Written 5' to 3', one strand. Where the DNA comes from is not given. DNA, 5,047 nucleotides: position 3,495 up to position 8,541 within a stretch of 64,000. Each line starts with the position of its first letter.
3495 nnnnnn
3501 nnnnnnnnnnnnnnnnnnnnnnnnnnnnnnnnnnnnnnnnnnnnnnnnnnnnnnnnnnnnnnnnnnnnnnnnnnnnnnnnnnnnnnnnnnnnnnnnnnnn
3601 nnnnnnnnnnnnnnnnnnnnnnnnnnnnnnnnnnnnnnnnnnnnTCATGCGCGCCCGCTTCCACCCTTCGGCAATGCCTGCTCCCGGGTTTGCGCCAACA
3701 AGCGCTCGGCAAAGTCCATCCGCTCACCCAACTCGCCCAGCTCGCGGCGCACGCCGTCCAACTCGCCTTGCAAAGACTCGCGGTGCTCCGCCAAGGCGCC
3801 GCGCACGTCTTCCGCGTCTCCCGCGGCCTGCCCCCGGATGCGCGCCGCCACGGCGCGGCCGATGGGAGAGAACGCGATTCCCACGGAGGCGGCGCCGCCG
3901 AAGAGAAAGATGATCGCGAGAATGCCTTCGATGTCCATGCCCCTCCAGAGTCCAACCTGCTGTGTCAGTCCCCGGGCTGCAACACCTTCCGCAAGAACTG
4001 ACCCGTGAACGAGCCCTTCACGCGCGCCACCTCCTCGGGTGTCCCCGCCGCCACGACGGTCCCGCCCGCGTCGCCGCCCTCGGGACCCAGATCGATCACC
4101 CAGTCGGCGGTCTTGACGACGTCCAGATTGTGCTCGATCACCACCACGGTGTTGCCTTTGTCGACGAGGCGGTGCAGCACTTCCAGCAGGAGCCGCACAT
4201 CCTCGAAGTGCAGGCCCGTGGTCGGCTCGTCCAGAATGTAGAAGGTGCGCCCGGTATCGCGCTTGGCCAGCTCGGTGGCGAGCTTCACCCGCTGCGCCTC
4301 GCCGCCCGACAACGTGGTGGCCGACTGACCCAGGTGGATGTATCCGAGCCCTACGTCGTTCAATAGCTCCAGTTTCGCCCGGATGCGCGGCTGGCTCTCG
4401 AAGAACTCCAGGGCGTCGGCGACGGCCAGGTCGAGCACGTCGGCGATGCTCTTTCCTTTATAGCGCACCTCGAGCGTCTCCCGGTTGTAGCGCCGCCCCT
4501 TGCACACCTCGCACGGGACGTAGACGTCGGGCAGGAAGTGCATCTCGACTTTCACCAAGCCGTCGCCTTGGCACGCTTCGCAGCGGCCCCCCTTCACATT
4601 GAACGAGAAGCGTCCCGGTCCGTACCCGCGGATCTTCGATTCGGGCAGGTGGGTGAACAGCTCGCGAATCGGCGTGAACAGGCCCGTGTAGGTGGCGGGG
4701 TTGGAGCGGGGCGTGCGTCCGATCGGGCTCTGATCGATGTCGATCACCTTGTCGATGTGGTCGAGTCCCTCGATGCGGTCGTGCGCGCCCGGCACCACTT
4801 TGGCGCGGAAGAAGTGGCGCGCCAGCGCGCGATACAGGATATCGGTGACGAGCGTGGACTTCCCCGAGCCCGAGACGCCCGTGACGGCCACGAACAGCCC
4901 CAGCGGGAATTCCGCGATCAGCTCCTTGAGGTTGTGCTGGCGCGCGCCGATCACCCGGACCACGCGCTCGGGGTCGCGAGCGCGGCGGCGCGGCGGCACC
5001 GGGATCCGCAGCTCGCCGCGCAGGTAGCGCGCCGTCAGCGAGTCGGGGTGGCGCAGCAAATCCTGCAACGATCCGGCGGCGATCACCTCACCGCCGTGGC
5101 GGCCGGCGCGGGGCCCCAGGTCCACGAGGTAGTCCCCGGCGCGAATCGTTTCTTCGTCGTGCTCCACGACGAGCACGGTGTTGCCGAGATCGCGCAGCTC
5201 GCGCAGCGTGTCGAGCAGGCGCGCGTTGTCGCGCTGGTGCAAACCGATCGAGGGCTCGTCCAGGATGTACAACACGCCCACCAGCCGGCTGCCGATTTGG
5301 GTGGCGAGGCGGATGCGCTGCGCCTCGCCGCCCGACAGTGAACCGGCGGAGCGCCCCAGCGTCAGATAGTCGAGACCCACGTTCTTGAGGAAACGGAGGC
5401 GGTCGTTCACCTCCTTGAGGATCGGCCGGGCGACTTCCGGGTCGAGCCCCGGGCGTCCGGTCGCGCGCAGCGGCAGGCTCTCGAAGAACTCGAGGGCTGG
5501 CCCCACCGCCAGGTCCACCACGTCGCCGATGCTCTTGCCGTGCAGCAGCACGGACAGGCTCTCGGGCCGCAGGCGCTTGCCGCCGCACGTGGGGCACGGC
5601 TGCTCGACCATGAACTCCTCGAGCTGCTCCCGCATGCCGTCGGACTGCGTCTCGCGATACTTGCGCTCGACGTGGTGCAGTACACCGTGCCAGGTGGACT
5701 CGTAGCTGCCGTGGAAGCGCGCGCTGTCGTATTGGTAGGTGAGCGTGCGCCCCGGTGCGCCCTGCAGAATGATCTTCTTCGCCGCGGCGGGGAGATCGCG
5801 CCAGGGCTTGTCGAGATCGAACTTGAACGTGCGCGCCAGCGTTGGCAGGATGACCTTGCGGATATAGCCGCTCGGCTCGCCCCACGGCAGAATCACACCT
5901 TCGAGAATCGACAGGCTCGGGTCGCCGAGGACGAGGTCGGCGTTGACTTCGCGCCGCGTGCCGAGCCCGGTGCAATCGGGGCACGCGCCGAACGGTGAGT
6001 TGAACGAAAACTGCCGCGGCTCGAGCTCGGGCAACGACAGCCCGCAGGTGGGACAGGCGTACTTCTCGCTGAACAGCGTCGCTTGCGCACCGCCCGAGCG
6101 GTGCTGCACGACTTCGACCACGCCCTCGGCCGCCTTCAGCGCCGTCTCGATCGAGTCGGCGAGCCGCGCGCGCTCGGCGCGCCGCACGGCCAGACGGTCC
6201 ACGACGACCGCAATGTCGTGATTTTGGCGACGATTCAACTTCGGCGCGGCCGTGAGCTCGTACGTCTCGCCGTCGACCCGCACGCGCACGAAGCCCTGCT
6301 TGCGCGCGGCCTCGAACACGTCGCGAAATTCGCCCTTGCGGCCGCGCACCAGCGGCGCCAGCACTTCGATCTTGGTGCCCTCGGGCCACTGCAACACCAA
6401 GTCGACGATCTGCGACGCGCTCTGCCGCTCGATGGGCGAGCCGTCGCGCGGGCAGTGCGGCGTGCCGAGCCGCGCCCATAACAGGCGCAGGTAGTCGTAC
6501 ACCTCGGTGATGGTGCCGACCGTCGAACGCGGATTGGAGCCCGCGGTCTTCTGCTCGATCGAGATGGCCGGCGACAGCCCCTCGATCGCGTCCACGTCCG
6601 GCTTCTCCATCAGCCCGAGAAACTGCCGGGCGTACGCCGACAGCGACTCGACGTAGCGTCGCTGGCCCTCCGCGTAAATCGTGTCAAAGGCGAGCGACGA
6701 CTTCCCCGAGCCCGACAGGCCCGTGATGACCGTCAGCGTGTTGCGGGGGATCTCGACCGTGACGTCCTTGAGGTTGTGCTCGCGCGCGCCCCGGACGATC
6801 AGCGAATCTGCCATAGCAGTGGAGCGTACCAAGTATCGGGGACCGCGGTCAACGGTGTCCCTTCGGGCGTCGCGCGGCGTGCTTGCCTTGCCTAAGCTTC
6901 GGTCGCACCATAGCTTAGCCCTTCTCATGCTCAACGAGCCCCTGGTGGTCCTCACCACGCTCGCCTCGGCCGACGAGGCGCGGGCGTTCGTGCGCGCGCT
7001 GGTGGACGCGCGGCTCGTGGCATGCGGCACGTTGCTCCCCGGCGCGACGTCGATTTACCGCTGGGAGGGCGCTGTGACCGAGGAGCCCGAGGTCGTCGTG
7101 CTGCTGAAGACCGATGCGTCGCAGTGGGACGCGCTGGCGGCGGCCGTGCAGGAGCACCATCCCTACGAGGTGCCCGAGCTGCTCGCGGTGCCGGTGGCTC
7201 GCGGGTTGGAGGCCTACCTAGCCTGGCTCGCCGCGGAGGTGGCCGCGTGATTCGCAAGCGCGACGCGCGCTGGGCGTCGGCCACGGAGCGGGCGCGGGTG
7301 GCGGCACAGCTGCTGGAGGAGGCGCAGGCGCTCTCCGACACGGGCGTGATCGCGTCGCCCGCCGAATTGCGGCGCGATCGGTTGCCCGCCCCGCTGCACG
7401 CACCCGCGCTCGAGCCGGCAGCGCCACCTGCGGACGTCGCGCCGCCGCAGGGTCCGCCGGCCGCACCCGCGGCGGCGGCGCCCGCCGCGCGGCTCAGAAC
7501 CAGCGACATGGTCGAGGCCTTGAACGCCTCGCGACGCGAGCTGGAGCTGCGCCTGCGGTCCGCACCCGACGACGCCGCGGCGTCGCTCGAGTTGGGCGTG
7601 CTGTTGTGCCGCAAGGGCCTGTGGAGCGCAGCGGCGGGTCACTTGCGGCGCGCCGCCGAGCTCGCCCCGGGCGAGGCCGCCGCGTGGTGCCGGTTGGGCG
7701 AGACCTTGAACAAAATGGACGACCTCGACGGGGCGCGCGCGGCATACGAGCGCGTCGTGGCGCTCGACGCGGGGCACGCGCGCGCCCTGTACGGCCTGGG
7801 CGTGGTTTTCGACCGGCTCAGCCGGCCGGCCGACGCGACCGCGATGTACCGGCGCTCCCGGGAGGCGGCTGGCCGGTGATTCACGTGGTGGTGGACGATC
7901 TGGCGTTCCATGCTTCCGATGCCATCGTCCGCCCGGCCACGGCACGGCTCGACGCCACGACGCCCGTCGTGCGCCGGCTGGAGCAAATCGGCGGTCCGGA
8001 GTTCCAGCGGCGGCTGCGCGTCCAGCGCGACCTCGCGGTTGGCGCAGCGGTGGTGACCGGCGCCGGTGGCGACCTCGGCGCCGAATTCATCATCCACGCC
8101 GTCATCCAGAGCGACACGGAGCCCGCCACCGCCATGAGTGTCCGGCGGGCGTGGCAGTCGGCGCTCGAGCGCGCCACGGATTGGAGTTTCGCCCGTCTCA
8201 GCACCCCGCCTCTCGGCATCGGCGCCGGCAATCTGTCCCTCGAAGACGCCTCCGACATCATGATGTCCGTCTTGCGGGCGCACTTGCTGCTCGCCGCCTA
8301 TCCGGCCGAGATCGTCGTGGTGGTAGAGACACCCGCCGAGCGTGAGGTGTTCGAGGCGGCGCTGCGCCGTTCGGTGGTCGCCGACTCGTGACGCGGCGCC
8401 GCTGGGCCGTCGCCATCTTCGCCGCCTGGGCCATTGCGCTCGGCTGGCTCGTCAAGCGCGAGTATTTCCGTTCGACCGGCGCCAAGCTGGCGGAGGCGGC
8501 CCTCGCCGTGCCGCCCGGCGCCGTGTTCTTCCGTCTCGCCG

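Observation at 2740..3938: Four tandem paralogous single-TM coiled-coil proteins with an invariant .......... tail, immediately upstream of pspA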

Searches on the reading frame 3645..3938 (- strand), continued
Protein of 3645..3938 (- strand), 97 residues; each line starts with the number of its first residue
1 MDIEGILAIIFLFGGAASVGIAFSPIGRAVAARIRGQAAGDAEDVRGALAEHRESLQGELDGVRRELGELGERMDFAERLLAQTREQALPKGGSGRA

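Call 60: find_encoding_contigs(protein=P0175, flank=7000, max_places=1)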
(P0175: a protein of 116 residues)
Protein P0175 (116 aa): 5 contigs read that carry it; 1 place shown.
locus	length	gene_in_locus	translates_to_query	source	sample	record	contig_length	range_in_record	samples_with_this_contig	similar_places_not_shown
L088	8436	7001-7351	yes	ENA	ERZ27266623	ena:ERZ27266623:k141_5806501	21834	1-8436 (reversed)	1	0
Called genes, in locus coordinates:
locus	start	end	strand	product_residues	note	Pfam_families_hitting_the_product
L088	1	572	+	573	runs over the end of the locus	PF00390:malic, PF03949:Malic_M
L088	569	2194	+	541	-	PF04389:Peptidase_M28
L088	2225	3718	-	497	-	PF05195:AMP_N, PF00557:Peptidase_M24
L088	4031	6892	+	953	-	PF00005:ABC_tran (faint), PF02463:SMC_N (faint), PF13191:AAA_16 (faint), PF13304:AAA_21 (faint), PF13481:AAA_25 (faint), PF13555:AAA_29 (faint), PF17760:UvrA_inter, PF17755:UvrA_DNA-bind, +1 more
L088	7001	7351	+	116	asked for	-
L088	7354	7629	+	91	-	-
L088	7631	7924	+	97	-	-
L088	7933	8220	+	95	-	-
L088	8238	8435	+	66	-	?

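Call 66: search_protein_families(library=pfam, proteins=[L081:9942-10337:+, L069:7956-8348:+], max_evalue=0.01)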
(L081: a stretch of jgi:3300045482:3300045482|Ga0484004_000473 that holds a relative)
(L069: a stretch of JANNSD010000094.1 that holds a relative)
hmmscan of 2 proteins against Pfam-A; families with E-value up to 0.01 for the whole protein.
L081:9942-10337:+ (131 aa): 3 families
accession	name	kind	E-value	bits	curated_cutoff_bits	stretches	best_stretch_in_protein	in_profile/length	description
PF22550.1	CesT_Tir_1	-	4.8e-24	85.2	27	1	5-127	6-127/131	CesT_Tir_1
PF05932.18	CesT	-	0.0036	17.8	22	1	48-113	43-110/119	Tir chaperone protein (CesT) family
PF10722.14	YbjN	-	0.0078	16.9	22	1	31-102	29-101/126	Putative bacterial sensory transduction regulator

L069:7956-8348:+ (131 aa): 3 families
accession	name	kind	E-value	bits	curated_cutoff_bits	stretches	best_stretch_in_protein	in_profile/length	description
PF22550.1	CesT_Tir_1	-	6.5e-28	97.7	27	1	4-128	5-128/131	CesT_Tir_1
PF10722.14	YbjN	-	5.3e-05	23.9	22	1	4-125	2-124/126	Putative bacterial sensory transduction regulator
PF05932.18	CesT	-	0.00078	20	22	1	47-113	42-110/119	Tir chaperone protein (CesT) family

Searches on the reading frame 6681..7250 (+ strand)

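Call 66: search_protein_families(library=pfam, proteins=[window:6681-7250:+], max_evalue=0.01)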
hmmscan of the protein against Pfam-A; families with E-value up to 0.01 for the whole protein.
window:6681-7250:+ (189 aa): 1 family
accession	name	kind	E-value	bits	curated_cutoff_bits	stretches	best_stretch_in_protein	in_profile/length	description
PF03091.20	CutA1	-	1.3e-33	115.2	22.4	1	89-185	2-98/99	CutA1 divalent ion tolerance protein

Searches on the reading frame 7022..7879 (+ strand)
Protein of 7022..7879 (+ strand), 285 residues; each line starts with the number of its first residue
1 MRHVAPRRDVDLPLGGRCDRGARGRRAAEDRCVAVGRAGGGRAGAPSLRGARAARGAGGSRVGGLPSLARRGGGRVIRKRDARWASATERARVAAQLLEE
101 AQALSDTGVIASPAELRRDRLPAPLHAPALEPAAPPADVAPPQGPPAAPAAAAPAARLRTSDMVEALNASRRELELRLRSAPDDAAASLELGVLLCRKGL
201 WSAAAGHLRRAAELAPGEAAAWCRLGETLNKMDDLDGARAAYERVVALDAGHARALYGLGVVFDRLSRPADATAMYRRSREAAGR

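Call 66: search_protein_families(library=pfam, proteins=[window:7022-7879:+], max_evalue=0.01)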
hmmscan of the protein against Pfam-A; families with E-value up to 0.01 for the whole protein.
window:7022-7879:+ (285 aa): 10 families
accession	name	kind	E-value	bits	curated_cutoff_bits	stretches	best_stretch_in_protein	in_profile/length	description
PF00515.34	TPR_1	-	2.7e-11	43.2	27.8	1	219-249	1-31/34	Tetratricopeptide repeat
PF13431.12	TPR_17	-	7e-09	35.7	24.4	1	208-239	2-33/34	Tetratricopeptide repeat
PF13424.12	TPR_12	-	1.1e-08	35.6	30.1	1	219-283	3-75/77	Tetratricopeptide repeat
PF13432.12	TPR_16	-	2.2e-08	34.8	32.7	2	227-282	5-60/65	Tetratricopeptide repeat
PF13414.12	TPR_11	-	1.9e-07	31.1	26.8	1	234-263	9-38/42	TPR repeat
PF07719.23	TPR_2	-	2e-07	31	27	1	219-249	1-31/34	Tetratricopeptide repeat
PF14559.12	TPR_19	-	1.8e-06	28.6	25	2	232-282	4-54/68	Tetratricopeptide repeat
PF13181.12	TPR_8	-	6.1e-06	26.4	25.7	1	219-250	1-32/34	Tetratricopeptide repeat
PF13174.12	TPR_6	-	3.2e-05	24.7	26.3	0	224-247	5-28/33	Tetratricopeptide repeat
PF13428.12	TPR_14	-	0.00017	22.4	23.5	1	186-227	2-43/44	Tetratricopeptide repeat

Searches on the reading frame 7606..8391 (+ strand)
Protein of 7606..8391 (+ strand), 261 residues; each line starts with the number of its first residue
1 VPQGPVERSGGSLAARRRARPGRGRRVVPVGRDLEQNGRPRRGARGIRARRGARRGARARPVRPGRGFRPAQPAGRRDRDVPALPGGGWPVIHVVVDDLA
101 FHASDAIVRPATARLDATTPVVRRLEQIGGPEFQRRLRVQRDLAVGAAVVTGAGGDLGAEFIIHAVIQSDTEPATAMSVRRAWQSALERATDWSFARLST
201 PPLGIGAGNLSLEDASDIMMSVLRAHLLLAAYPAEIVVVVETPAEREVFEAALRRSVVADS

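Call 66: search_protein_families(library=pfam, proteins=[window:7606-8391:+], max_evalue=0.01)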
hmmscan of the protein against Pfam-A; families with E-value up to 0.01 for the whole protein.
window:7606-8391:+ (261 aa): 1 family
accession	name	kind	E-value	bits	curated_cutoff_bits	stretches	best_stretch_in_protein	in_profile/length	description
PF01661.27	Macro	-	2.3e-10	40.9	22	1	108-219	1-118/118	Macro domain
